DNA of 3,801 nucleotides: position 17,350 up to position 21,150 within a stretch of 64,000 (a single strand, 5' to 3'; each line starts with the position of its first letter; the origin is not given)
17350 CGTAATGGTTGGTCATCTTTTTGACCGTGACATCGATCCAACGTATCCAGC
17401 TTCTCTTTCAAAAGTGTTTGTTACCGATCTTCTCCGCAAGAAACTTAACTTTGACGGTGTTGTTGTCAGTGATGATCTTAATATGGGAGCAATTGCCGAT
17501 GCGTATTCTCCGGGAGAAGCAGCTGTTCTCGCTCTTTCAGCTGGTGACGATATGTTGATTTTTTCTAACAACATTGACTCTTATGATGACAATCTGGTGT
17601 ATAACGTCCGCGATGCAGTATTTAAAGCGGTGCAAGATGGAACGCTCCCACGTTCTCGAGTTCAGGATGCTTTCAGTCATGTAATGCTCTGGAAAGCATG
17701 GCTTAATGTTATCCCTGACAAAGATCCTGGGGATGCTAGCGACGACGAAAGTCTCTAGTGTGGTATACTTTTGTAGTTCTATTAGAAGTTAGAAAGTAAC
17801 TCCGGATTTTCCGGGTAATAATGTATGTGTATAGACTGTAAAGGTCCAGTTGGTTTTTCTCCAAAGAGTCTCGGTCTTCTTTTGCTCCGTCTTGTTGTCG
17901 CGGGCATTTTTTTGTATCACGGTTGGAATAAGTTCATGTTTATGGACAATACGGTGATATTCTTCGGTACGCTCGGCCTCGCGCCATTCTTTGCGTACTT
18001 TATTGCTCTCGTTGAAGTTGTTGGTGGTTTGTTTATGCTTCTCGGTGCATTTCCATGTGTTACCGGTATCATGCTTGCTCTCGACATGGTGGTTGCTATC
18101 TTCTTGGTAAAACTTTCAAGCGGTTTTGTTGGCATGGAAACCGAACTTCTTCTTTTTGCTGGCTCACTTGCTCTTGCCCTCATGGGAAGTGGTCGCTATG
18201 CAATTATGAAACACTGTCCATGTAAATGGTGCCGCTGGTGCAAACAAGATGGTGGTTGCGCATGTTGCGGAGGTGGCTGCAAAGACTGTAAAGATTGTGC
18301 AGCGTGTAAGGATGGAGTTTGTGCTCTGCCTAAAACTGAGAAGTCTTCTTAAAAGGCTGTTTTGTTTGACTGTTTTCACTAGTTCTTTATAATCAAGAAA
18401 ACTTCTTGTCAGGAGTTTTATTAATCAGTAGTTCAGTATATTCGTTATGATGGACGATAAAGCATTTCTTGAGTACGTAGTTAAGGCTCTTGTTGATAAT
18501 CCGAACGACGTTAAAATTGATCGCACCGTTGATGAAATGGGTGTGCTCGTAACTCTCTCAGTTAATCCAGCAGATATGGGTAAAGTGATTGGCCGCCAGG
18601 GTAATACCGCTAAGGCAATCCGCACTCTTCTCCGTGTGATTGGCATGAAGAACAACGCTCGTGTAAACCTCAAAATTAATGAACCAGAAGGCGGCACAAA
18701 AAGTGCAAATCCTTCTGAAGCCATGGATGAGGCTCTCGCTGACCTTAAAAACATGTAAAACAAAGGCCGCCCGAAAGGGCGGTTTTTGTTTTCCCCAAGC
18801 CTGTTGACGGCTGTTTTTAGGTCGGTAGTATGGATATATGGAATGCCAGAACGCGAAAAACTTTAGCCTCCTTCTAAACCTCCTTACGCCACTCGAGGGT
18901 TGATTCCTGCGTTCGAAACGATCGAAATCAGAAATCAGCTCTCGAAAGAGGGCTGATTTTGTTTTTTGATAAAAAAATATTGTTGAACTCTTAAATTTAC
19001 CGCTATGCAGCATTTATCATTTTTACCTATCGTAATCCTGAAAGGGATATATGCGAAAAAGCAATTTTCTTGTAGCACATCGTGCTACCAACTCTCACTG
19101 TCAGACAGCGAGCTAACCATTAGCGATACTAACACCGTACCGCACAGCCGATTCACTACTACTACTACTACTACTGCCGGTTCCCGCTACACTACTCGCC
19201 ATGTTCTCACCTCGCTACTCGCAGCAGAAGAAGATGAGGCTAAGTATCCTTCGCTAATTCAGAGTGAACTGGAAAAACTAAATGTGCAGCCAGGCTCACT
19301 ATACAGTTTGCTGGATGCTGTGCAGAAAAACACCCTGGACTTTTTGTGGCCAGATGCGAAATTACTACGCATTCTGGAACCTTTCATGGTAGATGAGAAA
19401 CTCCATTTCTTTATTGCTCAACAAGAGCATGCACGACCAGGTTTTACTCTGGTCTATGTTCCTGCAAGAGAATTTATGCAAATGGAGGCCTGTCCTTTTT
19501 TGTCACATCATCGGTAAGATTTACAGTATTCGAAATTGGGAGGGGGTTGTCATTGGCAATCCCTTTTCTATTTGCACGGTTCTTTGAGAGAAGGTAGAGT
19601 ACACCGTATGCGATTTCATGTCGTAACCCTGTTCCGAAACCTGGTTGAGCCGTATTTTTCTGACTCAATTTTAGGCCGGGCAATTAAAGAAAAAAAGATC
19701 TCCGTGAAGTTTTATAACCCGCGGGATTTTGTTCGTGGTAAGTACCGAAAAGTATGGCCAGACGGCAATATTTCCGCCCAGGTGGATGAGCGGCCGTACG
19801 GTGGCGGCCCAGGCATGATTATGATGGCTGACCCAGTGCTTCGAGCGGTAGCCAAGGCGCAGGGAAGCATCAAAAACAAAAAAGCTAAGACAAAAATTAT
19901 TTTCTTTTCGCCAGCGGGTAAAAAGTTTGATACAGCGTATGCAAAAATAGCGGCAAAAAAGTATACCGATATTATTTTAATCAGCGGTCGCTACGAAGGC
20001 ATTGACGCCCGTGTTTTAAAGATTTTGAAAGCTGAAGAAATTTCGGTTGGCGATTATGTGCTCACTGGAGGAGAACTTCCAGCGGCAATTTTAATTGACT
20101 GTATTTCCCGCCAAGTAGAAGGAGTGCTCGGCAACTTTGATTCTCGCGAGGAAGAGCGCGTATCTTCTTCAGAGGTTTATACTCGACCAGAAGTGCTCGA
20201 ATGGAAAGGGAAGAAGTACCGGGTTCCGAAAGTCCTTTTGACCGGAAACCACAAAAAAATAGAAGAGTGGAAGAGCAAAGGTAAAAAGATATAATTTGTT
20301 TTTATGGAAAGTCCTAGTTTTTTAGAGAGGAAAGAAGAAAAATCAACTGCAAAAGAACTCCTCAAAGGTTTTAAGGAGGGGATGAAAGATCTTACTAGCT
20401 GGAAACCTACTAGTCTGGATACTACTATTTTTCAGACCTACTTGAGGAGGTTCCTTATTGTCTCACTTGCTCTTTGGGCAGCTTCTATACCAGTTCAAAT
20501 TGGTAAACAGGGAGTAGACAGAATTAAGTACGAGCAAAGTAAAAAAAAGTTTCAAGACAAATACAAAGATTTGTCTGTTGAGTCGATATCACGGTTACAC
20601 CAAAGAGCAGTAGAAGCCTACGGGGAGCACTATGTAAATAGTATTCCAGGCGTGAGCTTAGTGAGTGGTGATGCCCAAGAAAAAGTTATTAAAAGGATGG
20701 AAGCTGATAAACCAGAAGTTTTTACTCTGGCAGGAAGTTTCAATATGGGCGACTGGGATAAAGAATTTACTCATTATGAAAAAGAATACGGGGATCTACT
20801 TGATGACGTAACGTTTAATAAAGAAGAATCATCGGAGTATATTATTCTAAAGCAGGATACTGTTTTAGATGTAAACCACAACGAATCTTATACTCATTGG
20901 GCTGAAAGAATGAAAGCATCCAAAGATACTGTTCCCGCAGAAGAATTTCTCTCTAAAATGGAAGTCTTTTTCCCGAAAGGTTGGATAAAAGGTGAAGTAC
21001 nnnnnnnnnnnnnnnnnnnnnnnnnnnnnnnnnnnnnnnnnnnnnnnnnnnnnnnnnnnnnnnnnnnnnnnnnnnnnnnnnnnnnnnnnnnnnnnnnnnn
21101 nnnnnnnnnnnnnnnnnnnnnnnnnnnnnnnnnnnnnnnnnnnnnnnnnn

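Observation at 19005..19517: Compositionally foreign ORF sitting where rimM is expected in the KH-rimM-trmD operon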

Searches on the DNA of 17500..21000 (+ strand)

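Call 4: search_rna_families(source=window, start=17500, end=21000, threshold=evalue, max_evalue=1, show_alignments=3)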
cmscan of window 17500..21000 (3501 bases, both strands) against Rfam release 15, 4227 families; matches with E-value up to 1: 2.
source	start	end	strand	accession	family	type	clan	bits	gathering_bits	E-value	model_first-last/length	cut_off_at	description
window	18742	18793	+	RF00506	Thr_leader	Cis-reg; leader;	-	23.9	55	0.2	1-118/118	no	Threonine operon leader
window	18744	18790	+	RF00512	Leu_leader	Cis-reg; leader;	-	20.3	50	0.62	1-148/148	no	Leucine operon leader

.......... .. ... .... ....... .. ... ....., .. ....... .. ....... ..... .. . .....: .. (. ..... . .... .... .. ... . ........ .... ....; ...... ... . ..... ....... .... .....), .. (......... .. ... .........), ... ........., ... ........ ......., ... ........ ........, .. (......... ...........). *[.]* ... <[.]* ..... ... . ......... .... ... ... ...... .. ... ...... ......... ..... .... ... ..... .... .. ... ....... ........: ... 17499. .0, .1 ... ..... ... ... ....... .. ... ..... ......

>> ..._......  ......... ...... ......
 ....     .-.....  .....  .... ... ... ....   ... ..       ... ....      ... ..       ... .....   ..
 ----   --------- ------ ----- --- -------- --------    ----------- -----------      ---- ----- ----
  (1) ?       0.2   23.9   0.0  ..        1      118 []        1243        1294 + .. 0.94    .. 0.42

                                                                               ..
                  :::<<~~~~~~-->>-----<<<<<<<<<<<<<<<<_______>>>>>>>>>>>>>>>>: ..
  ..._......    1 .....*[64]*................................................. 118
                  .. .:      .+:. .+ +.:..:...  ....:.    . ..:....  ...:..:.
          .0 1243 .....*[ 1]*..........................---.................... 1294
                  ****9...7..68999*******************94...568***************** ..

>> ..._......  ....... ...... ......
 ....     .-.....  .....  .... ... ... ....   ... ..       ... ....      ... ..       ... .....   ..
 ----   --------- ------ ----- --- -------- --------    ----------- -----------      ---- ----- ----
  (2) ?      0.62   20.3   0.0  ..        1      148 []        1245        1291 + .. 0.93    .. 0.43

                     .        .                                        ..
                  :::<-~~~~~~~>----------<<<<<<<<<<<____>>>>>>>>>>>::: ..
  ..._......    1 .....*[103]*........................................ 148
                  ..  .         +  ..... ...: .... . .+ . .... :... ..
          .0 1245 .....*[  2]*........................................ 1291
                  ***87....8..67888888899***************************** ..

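Call 11: search_dna_similar(query=window:18760-19610:+, collection=ecoli_genomes, mode=distant, max_evalue=0.01)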
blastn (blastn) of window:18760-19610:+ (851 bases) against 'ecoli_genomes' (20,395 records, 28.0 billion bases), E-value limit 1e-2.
No match.

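Call 56: build_rna_model(alignment_id=A6)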
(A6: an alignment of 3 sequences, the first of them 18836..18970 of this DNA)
Model R1 built from alignment A6 (3 sequences, 138 columns); structure: RNAalifold consensus.
model positions 137; base pairs 40; branch points 1; effective number of sequences 0.91; information 0.59 bits per position. Calibrated on 0.2 Mb of random sequence (short: E-values are rough).
structure used (alignment columns):
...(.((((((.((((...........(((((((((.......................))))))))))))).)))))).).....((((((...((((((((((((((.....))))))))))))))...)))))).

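Call 57: search_with_rna_model(model_id=R1, sources=[window, L002, L003, L004, L005, L006, L007, L008, L009, L010, L011, L012, L013, L014, L015, L016, L017, L018, L019, L020, L021, L022, L023, L024, L025, L026, L027, L028, L029, L030, L031, L032, L033, L034, L035, L036, L037, L038, L039, L040, L041, L042, L043, L044, L045, L046, L047, L048, L049, L050, L051, L052, L053, L054, L055, L056, L057, L058, L059, L060, L061, L062, L063, L064, L065, L066, L067, L068, L069, L070, L071, L072, L073, L074, L075, L076, L077, L078, L079, L080, L081, L084], max_evalue=10)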
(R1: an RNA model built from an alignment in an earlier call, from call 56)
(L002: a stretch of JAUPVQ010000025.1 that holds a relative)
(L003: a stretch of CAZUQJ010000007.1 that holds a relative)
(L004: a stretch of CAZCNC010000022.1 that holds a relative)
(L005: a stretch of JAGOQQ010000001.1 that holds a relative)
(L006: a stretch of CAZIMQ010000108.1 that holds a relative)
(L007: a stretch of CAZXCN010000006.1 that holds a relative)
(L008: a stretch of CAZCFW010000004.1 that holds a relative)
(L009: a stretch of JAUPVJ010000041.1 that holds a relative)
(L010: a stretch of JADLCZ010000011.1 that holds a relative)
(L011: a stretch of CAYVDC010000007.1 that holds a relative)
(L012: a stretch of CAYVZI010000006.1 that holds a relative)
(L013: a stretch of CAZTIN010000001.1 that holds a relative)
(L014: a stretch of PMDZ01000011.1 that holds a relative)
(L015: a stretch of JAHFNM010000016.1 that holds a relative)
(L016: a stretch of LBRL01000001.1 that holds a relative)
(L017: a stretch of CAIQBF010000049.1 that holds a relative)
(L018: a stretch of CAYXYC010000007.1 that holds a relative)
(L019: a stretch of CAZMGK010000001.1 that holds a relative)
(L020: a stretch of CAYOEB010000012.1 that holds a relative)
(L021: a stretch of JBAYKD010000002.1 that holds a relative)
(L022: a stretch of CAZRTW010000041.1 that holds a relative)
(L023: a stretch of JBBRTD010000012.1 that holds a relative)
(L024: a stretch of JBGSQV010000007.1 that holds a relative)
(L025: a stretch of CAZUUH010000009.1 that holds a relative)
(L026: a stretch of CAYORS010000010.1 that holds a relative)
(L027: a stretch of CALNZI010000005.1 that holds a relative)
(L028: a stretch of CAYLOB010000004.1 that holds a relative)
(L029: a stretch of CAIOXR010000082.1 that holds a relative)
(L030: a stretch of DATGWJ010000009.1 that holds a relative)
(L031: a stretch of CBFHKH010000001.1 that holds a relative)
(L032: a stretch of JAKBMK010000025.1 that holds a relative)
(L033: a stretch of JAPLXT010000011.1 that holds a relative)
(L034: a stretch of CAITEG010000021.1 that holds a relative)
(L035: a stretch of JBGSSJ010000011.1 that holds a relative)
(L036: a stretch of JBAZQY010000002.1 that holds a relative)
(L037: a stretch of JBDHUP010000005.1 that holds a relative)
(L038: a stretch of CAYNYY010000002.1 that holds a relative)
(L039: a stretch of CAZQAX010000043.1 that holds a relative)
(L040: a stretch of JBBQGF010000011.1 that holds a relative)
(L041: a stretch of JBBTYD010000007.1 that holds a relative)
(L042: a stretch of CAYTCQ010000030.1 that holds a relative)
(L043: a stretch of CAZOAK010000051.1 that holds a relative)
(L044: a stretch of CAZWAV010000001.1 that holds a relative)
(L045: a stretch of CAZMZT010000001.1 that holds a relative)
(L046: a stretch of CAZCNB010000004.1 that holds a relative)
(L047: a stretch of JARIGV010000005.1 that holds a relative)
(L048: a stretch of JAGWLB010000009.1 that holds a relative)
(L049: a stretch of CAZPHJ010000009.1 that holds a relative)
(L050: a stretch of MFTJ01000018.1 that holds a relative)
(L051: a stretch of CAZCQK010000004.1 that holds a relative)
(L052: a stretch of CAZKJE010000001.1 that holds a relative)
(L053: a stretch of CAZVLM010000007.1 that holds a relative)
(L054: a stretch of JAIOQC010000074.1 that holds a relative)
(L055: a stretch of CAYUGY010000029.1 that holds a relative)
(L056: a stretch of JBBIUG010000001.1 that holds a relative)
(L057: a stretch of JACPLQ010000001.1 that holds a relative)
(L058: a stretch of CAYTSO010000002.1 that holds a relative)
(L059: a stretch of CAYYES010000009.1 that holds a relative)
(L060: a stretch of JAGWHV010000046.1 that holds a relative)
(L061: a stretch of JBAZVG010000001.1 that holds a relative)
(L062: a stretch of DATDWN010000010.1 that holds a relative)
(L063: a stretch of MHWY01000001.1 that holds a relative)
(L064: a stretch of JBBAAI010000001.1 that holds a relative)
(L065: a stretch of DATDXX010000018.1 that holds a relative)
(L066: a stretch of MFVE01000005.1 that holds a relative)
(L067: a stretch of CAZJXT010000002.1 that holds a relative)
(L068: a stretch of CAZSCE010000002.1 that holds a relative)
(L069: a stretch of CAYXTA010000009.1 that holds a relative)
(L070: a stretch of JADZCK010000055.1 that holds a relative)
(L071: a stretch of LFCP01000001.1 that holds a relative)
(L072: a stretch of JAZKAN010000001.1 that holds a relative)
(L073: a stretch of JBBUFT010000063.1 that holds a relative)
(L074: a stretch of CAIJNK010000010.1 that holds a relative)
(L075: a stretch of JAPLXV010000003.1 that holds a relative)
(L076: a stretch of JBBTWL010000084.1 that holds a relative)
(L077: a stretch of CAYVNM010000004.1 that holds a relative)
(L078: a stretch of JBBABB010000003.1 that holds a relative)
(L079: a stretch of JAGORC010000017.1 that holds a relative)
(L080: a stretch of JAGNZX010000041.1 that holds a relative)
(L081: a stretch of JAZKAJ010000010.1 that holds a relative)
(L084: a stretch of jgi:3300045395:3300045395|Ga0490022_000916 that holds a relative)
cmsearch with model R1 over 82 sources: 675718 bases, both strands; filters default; matches with E-value up to 10: 20.
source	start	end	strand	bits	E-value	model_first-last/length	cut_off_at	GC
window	18836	18969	+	150.4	2.4e-40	1-137/137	no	0.44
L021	3822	3869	-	23.8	0.00073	90-134/137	no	0.44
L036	3878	3986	+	22.8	0.0015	1-137/137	no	0.36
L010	401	514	+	20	0.009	1-137/137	no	0.3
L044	3392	3505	+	17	0.067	1-137/137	no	0.29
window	18922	18971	-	16.2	0.11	85-137/137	no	0.36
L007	3842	3938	-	15.1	0.23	1-137/137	no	0.3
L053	6961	7061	+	14.6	0.33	1-137/137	no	0.39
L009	3360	3439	-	13.9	0.52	1-137/137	no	0.31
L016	1486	1608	+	13.7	0.61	1-137/137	no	0.33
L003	5276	5307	-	12.2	1.6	96-128/137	no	0.31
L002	5285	5316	-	12.2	1.6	96-128/137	no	0.31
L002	680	762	+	11.3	2.9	1-137/137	no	0.28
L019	5400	5481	-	11.2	3.1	1-137/137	no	0.38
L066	6192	6302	+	11.1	3.3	1-137/137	no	0.4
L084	3775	3850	+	11.1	3.4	1-137/137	no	0.49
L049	7285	7312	-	10.7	4.4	97-127/137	no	0.39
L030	1268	1328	+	10.3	5.9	1-137/137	no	0.46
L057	1396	1482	+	9.7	8.5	1-137/137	no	0.31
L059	461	505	+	9.6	9.4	1-137/137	no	0.4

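Call 79: search_with_rna_model(model_id=R1, sources=[L082, L085, L086, L087, L088, L089, L090, L091, L092, L093, L094, L095, L096, L097, L098, L099, L100, L101, L102, L103, L104, L105, L106], max_evalue=1)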
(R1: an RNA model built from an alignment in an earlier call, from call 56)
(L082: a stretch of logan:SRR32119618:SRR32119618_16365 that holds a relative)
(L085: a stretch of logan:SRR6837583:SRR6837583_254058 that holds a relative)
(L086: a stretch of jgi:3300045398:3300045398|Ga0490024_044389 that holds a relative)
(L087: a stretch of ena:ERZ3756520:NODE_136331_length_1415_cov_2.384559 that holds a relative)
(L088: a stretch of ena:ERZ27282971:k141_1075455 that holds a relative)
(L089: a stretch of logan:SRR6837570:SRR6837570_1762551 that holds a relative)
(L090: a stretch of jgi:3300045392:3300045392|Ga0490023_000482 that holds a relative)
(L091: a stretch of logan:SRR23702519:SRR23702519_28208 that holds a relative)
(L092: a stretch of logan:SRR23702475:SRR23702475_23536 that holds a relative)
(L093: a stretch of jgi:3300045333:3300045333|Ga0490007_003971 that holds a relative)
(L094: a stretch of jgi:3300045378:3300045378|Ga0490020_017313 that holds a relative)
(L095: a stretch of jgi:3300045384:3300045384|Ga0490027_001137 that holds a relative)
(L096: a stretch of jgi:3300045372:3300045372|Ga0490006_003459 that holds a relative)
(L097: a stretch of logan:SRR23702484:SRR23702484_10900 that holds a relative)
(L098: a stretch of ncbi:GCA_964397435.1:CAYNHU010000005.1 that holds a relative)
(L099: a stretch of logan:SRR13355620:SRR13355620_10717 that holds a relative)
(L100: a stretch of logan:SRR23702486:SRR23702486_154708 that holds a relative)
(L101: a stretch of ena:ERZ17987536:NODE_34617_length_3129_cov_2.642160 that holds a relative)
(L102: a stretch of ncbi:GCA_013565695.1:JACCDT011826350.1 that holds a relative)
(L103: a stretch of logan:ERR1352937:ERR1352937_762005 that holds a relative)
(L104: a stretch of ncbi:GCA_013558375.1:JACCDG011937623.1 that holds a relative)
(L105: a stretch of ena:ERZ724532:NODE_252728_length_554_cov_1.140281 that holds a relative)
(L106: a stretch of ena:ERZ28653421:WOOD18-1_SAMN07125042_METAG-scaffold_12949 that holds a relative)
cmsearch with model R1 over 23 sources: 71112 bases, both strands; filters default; matches with E-value up to 1: 18.
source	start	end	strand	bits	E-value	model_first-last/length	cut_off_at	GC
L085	865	1001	+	171.6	2e-47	1-137/137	no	0.46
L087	928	1064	+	171.6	2e-47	1-137/137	no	0.46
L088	928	1064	+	171.6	2e-47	1-137/137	no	0.46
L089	523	659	+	171.6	2e-47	1-137/137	no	0.46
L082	432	568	+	169.6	7.5e-47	1-137/137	no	0.46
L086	962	1098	+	169.6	7.5e-47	1-137/137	no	0.46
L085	951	1014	-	30.2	1.1e-06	1-137/137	no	0.38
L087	1014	1077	-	30.2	1.1e-06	1-137/137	no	0.38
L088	1014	1077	-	30.2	1.1e-06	1-137/137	no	0.38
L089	609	672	-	30.2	1.1e-06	1-137/137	no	0.38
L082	518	588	-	25.8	2e-05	1-137/137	no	0.35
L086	1048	1118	-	25.8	2e-05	1-137/137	no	0.35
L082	316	391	+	11.1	0.35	1-137/137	no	0.49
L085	749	824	+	11.1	0.35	1-137/137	no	0.49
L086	846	921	+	11.1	0.35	1-137/137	no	0.49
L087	812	887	+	11.1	0.35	1-137/137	no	0.49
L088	812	887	+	11.1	0.35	1-137/137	no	0.49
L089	407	482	+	11.1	0.35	1-137/137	no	0.49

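Call 84: search_rna_families(source=window, start=18790, end=19010, threshold=evalue, max_evalue=10)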
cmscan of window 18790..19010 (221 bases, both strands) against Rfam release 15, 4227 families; matches with E-value up to 10: 14.
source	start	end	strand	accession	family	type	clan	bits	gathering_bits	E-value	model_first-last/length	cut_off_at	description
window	18923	18980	+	RF02433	SpF36_sRNA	Gene; sRNA;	-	21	48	0.95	1-51/51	no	Streptococcus sRNA SpF36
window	18920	19010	+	RF00092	SNORA63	Gene; snRNA; snoRNA; HACA-box;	-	20.7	90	0.21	1-92/130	3'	Small nucleolar RNA SNORA63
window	18881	18960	+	RF01396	isrN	Gene; sRNA;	-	17.6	44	0.057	1-143/143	no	isrN Hfq binding RNA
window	18922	18997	-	RF02064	STnc370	Gene; sRNA;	-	17.4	54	8.7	1-71/71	no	Enterobacterial sRNA STnc370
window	18932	18988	-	RF02844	RefA9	Gene; antisense;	-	17.2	49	2.3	1-64/64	no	Enterococcus sRNA A9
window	18892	18946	+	RF04145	MIR8706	Gene; miRNA;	-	16.8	95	0.99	1-101/101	no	MIR8706 microRNA precursor family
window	18932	18970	-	RF01376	CRISPR-DR63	Gene; CRISPR;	CL00015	16.6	37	3.7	1-37/37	no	CRISPR RNA direct repeat element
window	18921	18965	+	RF00727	bantam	Gene; miRNA;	CL00091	15.2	61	3.2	1-82/82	no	bantam microRNA precursor family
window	18893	18943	-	RF03973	mir-5615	Gene; miRNA;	-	14.9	82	2.4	1-61/61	no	mir-5615 microRNA precursor family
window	18912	18949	-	RF00114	S15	Cis-reg; leader;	CL00121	12.5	39.5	1.2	1-117/117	no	Ribosomal S15 leader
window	18913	19010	+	RF01295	SCARNA7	Gene; snRNA; snoRNA; scaRNA;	-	10.6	65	0.81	1-100/330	3'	Small Cajal body-specific RNA 7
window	18949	18990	+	RF02060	STnc410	Gene; sRNA;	-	10.2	50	6.2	1-158/158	no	Enterobacterial sRNA STnc410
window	18884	19010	+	RF01765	srg1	Gene;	-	10.1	70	3.4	1-452/557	3'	srg1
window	18790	18806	+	RF01123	sR35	Gene; snRNA; snoRNA; CD-box;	-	9.4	60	5.8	40-57/57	5'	Small nucleolar RNA sR35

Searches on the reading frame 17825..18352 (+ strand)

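Call 6: search_protein_families(library=pfam, proteins=[window:17825-18352:+], max_evalue=0.1)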
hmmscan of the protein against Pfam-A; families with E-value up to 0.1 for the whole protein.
window:17825-18352:+ (175 aa): 3 families
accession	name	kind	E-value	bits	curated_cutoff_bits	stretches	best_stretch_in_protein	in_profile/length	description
PF07681.17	DoxX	-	3.4e-15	56.9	23.6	1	17-96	1-84/85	DoxX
PF07291.16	MauE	-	0.0029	18.3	27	1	18-94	5-86/128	Methylamine utilisation protein MauE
PF13564.11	DoxX_2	-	0.0051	17.4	26.3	1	21-98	2-84/103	DoxX-like family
